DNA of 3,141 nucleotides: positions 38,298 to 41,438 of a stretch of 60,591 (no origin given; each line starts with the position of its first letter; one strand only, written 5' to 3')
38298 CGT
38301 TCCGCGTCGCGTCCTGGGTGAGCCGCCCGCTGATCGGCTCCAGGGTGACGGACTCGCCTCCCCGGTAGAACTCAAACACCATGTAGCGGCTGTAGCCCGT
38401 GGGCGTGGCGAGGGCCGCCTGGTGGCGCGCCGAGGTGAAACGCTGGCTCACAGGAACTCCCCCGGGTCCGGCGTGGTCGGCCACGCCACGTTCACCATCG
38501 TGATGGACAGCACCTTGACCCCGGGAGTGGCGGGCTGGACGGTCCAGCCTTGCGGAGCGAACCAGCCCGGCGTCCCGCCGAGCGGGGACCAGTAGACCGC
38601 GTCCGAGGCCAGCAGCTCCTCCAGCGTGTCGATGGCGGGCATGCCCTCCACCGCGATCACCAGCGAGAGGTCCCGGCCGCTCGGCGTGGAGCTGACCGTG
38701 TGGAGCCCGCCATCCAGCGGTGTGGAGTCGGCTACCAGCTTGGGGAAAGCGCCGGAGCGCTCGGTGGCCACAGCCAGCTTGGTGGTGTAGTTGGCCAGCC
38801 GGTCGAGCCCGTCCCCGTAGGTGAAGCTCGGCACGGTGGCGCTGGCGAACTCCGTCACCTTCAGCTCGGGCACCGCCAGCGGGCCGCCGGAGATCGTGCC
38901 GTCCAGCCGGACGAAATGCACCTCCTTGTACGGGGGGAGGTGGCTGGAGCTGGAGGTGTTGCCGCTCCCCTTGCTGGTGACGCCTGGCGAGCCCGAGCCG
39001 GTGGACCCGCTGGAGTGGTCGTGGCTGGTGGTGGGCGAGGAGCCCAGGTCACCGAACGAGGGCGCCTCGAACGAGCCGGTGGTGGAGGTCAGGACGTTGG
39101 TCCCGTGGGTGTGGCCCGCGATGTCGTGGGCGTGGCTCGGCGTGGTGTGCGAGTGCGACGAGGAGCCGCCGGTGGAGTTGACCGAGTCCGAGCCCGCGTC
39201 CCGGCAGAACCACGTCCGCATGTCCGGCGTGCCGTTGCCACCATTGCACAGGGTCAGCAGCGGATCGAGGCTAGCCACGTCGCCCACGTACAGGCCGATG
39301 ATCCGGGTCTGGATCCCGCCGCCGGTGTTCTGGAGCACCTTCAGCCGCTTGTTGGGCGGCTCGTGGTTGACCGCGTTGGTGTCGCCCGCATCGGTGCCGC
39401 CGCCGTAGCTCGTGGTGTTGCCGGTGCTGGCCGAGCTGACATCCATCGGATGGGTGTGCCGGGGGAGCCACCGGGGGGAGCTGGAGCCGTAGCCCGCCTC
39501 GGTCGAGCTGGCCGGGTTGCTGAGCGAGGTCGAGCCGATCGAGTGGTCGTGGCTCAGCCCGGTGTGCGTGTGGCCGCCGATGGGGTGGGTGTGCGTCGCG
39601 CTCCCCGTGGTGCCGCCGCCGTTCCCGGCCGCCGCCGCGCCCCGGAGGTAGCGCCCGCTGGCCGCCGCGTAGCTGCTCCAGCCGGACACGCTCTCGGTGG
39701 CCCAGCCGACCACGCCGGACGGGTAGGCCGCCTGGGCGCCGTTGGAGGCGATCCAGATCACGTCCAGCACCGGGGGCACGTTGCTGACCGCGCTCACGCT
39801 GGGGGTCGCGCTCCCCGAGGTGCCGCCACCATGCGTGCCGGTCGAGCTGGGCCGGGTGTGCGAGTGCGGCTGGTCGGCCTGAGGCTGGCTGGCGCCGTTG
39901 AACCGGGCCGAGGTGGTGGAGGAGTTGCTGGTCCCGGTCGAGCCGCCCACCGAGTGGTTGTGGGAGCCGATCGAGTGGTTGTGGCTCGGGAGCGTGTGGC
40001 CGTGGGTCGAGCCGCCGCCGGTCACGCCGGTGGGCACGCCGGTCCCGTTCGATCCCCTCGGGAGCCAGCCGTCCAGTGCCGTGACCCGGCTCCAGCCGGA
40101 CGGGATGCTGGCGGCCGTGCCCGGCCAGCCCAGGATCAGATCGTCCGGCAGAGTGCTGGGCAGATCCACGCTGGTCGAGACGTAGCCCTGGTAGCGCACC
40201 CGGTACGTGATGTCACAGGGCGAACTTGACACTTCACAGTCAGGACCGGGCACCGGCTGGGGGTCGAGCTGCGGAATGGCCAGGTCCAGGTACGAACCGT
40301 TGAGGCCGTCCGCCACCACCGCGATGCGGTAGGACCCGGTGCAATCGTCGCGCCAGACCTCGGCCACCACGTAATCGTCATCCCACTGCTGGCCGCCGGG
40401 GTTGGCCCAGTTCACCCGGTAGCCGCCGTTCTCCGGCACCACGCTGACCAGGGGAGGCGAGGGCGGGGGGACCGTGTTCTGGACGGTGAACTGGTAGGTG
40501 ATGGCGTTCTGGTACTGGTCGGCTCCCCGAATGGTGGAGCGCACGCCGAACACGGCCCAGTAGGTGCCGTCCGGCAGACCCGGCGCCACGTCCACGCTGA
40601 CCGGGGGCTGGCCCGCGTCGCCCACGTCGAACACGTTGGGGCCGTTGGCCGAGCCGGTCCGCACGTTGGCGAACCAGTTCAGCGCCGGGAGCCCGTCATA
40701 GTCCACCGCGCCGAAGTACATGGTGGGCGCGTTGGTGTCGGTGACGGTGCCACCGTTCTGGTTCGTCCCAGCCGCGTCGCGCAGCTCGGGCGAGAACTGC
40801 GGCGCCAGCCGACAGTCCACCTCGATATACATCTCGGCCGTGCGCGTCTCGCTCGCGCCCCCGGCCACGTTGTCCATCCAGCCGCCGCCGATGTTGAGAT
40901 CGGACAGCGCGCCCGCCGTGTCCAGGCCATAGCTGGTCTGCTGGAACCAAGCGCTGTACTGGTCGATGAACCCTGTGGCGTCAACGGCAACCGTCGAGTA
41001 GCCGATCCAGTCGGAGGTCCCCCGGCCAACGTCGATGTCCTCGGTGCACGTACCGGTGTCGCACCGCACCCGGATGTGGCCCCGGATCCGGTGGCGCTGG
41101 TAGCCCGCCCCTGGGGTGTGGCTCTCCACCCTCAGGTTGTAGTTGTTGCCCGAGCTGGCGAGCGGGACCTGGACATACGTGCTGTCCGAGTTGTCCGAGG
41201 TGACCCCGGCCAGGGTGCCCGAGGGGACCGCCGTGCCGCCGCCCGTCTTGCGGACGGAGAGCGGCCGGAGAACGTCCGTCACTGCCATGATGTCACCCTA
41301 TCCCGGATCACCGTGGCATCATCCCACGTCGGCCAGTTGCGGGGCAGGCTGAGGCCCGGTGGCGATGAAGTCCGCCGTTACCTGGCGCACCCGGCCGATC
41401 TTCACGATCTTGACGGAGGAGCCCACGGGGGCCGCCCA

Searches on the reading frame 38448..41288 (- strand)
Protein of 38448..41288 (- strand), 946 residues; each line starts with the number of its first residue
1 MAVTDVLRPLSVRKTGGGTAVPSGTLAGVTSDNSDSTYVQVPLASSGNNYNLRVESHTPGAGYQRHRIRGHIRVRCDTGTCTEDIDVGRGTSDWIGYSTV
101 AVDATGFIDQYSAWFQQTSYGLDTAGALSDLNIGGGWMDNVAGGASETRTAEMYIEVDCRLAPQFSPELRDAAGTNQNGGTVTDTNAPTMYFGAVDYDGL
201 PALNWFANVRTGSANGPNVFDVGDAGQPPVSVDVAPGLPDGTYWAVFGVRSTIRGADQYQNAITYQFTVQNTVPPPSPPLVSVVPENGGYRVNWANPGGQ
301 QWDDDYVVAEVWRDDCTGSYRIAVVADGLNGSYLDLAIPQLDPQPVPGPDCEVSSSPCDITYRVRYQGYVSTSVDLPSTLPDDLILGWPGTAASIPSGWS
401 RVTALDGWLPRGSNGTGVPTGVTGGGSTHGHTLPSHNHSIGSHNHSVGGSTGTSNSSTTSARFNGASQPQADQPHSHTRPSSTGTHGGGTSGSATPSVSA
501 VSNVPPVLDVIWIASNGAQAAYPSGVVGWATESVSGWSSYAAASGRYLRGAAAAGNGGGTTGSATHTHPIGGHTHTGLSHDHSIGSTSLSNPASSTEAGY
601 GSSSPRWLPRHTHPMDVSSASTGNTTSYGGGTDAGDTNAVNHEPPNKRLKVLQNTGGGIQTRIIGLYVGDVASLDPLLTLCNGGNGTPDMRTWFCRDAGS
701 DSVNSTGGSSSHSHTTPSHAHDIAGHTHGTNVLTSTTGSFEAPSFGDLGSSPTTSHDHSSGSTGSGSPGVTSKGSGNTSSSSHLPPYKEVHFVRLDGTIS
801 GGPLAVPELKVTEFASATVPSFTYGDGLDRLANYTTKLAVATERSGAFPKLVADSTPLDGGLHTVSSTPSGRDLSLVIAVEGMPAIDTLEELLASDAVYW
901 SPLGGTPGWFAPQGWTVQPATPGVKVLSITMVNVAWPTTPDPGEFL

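Call 36: search_protein_families(library=phrogs, proteins=[window:38448-41288:-], max_evalue=0.00001)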
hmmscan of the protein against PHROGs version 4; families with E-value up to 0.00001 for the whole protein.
window:38448-41288:- (946 aa): 1 family
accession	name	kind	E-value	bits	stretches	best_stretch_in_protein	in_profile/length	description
phrog_5795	-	tail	0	1134.9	1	1-946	1-968/968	tail protein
